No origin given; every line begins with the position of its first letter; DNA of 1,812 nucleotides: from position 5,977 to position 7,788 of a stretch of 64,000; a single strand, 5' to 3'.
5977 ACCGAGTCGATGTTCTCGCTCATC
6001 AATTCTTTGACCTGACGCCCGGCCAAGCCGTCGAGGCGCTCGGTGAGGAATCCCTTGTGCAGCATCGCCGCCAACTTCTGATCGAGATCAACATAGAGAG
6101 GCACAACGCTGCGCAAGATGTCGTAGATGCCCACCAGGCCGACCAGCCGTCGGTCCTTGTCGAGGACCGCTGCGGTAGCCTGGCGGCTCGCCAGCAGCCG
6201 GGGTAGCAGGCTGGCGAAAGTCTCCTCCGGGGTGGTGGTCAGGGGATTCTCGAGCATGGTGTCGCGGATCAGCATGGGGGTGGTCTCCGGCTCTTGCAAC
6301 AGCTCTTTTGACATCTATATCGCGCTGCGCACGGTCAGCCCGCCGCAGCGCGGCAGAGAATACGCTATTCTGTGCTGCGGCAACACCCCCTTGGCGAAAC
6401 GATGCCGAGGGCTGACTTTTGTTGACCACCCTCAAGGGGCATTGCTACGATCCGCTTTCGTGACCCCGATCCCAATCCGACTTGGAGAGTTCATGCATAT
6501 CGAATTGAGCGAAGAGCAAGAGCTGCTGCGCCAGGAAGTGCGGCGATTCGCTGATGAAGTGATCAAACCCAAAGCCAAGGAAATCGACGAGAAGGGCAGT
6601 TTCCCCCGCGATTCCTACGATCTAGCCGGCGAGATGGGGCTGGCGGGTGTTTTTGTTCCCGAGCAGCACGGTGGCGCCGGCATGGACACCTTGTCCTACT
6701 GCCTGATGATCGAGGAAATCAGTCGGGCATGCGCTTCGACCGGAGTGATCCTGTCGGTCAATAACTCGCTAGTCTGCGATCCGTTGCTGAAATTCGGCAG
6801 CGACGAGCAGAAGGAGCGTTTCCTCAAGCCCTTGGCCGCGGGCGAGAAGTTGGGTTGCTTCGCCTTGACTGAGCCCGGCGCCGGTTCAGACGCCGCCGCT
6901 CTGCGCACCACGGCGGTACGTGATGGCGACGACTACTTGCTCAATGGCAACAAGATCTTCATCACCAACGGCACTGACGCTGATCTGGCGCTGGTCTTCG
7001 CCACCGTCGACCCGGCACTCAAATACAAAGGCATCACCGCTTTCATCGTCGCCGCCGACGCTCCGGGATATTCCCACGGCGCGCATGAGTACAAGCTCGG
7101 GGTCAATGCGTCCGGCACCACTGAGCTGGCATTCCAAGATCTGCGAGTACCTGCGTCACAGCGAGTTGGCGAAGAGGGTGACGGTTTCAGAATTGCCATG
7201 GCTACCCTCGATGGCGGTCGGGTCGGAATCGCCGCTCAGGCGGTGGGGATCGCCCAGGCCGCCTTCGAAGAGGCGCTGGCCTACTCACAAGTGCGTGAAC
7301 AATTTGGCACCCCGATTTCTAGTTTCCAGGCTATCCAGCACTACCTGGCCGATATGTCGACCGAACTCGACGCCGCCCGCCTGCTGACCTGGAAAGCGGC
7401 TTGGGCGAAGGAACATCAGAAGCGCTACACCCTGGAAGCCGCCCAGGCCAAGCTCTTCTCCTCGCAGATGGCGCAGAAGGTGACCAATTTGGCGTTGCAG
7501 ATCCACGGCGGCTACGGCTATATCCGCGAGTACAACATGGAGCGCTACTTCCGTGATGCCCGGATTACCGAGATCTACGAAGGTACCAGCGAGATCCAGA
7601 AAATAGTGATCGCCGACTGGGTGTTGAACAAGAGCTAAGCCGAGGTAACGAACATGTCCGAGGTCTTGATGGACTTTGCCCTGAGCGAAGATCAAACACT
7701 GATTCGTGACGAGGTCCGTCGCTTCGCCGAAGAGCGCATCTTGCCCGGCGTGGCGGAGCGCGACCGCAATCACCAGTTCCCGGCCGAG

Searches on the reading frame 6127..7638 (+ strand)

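Call 70: search_protein_families(library=pfam, proteins=[window:6127-7638:+], max_evalue=0.00001)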
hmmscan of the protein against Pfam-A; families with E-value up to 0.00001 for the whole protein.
window:6127-7638:+ (503 aa): 4 families
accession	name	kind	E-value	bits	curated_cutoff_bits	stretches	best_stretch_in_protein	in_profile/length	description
PF00441.29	Acyl-CoA_dh_1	-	1.3e-53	181.6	22.4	1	351-499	1-149/150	Acyl-CoA dehydrogenase, C-terminal domain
PF02771.21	Acyl-CoA_dh_N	-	6.2e-42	143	22.9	1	128-240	1-113/113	Acyl-CoA dehydrogenase, N-terminal domain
PF02770.24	Acyl-CoA_dh_M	-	6.6e-26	90.8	33.3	1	244-338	1-96/97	Acyl-CoA dehydrogenase, middle domain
PF08028.16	Acyl-CoA_dh_2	-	3.7e-24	86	22.7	1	367-488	2-133/134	Acyl-CoA dehydrogenase, C-terminal domain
